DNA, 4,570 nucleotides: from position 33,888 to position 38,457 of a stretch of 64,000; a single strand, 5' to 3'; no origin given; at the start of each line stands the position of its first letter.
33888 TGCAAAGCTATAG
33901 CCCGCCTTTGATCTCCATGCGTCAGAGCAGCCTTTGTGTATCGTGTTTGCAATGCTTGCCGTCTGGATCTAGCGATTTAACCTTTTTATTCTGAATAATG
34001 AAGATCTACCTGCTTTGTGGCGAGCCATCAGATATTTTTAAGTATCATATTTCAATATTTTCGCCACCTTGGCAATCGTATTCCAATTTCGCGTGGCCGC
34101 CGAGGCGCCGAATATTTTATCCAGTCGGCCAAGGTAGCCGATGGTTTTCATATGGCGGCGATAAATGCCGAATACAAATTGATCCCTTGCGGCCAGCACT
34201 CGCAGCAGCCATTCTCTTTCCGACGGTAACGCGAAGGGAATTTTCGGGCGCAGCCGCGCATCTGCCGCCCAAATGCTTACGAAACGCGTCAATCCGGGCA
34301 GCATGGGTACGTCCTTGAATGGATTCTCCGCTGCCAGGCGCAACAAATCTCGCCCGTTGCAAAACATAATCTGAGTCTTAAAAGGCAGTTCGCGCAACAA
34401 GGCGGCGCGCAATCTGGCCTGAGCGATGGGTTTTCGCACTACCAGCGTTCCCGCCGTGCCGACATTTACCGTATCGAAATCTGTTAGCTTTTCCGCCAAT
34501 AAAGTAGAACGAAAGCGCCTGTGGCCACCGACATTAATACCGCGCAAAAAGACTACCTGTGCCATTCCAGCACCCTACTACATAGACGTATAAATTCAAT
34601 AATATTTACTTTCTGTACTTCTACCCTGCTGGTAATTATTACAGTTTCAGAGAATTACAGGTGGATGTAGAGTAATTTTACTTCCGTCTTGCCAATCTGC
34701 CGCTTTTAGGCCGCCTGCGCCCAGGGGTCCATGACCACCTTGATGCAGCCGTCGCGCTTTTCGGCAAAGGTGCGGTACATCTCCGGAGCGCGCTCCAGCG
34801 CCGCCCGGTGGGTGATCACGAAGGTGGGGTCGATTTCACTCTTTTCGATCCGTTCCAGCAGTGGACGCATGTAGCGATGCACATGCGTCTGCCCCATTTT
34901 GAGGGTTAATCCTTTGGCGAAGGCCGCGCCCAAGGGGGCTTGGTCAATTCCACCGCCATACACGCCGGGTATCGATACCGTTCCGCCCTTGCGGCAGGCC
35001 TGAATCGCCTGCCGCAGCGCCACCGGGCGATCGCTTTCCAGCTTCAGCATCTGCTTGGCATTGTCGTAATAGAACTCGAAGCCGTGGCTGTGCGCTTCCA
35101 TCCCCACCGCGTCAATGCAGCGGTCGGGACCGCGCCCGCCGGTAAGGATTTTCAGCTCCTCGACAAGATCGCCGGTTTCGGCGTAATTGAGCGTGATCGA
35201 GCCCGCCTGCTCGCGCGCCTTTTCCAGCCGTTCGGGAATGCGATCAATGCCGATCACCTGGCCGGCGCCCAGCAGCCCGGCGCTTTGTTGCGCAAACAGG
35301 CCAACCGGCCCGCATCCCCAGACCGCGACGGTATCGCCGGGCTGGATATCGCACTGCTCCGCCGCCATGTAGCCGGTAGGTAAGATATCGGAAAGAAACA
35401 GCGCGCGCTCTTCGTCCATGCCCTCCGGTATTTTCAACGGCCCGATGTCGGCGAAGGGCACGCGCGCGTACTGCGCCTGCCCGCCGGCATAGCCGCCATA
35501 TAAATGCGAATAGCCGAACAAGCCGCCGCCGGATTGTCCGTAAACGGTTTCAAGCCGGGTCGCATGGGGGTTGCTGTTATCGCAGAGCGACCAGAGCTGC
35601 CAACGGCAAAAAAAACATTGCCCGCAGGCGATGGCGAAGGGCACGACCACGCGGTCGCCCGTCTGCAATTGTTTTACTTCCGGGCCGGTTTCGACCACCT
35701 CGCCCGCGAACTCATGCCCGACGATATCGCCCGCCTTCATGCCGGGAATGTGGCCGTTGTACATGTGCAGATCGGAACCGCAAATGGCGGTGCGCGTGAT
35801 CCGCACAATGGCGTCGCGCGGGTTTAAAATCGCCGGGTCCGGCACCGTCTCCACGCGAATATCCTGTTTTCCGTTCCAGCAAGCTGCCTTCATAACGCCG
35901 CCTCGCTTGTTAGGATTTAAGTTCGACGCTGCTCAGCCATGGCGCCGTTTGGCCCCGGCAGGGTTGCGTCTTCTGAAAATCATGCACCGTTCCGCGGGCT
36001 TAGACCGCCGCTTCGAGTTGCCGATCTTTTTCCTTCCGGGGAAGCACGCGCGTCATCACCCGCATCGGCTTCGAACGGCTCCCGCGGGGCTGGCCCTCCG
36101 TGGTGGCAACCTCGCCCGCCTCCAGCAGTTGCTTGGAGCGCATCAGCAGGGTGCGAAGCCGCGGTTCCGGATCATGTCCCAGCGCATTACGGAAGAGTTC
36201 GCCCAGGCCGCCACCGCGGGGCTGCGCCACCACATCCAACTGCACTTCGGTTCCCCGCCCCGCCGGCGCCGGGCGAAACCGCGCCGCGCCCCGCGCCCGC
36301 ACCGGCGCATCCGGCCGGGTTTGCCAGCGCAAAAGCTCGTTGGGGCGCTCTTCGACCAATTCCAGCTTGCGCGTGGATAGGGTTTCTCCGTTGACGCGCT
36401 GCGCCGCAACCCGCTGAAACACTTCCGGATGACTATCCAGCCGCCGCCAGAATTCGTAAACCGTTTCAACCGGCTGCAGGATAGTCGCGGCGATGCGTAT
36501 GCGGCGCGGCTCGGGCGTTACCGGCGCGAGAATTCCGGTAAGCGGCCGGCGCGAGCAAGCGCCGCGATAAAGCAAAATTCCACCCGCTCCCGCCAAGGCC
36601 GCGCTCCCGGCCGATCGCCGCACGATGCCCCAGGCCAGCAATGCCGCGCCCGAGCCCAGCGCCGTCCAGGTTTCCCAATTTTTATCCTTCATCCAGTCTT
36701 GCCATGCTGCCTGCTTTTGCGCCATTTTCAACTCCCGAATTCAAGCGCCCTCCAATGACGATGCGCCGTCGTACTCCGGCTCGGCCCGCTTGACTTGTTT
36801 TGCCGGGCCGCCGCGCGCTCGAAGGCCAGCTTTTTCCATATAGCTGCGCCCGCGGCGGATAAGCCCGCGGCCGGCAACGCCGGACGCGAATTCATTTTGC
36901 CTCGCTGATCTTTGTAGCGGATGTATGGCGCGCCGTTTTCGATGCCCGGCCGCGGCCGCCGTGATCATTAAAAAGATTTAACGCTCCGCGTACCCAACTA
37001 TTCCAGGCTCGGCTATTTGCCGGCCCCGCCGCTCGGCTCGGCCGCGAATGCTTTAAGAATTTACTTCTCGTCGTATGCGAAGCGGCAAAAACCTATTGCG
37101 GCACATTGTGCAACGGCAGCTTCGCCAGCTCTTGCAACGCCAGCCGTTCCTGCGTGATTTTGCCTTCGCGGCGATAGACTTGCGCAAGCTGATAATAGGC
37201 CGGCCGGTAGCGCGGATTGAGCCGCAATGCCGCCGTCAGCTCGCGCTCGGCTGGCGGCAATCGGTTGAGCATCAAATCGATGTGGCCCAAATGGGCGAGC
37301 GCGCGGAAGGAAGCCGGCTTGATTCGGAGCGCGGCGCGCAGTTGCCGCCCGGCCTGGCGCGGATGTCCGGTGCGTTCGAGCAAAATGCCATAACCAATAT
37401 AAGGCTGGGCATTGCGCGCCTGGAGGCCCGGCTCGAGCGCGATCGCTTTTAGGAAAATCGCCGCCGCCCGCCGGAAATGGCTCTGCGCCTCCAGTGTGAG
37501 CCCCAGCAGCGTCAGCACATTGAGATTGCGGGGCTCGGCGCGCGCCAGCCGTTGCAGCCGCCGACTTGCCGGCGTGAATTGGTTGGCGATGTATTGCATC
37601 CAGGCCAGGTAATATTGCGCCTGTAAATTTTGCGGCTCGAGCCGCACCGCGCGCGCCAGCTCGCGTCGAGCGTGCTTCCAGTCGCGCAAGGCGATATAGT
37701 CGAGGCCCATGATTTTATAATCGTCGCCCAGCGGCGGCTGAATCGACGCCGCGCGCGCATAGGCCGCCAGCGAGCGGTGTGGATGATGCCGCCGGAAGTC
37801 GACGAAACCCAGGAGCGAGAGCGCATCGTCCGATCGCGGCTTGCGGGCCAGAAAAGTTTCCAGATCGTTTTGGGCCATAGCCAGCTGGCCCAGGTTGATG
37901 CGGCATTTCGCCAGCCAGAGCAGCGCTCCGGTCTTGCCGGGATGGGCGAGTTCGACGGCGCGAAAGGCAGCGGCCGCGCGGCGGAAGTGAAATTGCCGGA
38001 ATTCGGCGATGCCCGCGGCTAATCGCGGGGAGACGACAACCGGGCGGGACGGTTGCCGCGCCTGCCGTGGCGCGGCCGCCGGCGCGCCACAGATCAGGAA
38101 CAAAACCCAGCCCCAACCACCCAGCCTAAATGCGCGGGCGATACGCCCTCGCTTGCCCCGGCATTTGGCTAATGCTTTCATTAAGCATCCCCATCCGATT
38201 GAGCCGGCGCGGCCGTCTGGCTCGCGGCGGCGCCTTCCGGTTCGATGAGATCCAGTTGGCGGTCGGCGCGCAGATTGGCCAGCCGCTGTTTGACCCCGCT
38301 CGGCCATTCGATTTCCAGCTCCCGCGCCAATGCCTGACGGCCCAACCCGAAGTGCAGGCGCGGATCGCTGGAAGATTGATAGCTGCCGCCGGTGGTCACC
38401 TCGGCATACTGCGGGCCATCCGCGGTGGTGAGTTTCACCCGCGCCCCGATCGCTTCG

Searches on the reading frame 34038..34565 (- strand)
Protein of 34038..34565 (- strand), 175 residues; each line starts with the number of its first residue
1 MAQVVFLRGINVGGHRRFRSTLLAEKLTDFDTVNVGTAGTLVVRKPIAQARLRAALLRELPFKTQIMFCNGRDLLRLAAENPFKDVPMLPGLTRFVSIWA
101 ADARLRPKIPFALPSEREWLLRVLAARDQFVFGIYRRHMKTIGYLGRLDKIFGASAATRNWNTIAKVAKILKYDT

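Call 35: search_protein_families(library=pfam, proteins=[window:34038-34565:-], max_evalue=0.01)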
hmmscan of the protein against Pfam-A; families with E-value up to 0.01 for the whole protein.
window:34038-34565:- (175 aa): 1 family
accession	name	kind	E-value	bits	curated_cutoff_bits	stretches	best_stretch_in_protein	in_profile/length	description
PF08002.16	DUF1697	-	4.8e-09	37.2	24.4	1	3-86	4-95/137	Protein of unknown function (DUF1697)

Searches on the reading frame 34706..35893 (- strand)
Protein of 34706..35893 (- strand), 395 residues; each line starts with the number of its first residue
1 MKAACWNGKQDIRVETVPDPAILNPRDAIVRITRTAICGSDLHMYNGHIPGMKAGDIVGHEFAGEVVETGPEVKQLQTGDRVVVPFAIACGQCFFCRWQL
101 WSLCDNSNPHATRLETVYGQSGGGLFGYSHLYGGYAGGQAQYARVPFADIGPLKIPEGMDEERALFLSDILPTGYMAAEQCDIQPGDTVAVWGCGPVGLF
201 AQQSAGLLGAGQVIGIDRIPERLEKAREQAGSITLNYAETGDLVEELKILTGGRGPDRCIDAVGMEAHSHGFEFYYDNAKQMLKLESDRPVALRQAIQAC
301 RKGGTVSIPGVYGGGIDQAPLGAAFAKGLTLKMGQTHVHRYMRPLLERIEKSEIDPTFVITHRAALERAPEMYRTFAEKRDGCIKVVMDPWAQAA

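Call 35: search_protein_families(library=pfam, proteins=[window:34706-35893:-], max_evalue=0.01)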
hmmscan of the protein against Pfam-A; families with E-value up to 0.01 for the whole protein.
window:34706-35893:- (395 aa): 3 families
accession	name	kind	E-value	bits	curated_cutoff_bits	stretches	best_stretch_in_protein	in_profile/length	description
PF08240.17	ADH_N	-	2.6e-24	85.9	23.5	1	25-152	2-101/104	Alcohol dehydrogenase GroES-like domain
PF00107.32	ADH_zinc_N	-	2.2e-17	63.7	31.8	1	196-266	1-69/129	Zinc-binding dehydrogenase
PF13847.12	Methyltransf_31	-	0.0057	16.8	27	0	192-230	10-48/145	Methyltransferase domain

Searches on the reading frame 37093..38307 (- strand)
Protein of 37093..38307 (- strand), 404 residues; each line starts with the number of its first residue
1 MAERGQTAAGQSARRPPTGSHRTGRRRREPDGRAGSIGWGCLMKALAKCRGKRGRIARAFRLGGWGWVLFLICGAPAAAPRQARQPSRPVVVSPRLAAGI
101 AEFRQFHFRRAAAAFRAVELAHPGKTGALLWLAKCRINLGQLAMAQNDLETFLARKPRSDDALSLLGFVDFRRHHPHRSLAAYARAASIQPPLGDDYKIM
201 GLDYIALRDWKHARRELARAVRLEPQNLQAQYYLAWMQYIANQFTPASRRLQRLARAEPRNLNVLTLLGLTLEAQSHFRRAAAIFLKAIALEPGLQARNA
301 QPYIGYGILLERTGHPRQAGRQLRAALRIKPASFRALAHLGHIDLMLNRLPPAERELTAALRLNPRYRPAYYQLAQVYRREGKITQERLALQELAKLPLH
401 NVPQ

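Call 35: search_protein_families(library=pfam, proteins=[window:37093-38307:-], max_evalue=0.01)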
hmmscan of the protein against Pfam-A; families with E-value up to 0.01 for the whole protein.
window:37093-38307:- (404 aa): 17 families
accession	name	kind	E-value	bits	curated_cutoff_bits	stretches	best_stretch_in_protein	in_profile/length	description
PF07719.23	TPR_2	-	1.4e-18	65.8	27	0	199-227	6-34/34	Tetratricopeptide repeat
PF14559.12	TPR_19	-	1.3e-15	57.9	25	3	105-166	4-65/68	Tetratricopeptide repeat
PF23914.1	TPR_CcmH_CycH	-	3.9e-13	50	42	1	204-288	60-147/158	Cytochrome c-type biogenesis protein H TPR domain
PF13432.12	TPR_16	-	1.4e-12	48.2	32.7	1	201-243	4-46/65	Tetratricopeptide repeat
PF13431.12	TPR_17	-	8.4e-12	44.8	24.4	0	358-386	3-31/34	Tetratricopeptide repeat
PF13181.12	TPR_8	-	8.8e-11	41.5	25.7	0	370-395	3-28/34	Tetratricopeptide repeat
PF13428.12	TPR_14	-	9.5e-09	35.5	23.5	0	200-235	7-42/44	Tetratricopeptide repeat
PF13371.12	TPR_9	-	1.1e-07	32.2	35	1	103-163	6-66/73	Tetratricopeptide repeat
PF12895.13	ANAPC3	-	1.4e-07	32.1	27.2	1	219-287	14-81/82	Anaphase-promoting complex, cyclosome, subunit 3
PF14853.12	Fis1_TPR_C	-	2.5e-06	28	25.3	0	206-231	13-38/53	Fis1 C-terminal tetratricopeptide repeat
PF13174.12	TPR_6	-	5.8e-06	27.1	26.3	0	128-158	2-32/33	Tetratricopeptide repeat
PF13414.12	TPR_11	-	4.7e-05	23.4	26.8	0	354-380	14-40/42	TPR repeat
PF00515.34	TPR_1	-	7.2e-05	22.9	27.8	0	264-293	3-32/34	Tetratricopeptide repeat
PF25060.1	ARM_TT21_2nd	-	0.00023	21.2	27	0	107-162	203-258/270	Tetratricopeptide repeat protein 21 second ARM domain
PF25062.1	ARM_TT21_N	-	0.00063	20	40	0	210-393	10-193/222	Tetratricopeptide repeat protein 21 N-terminal ARM repeat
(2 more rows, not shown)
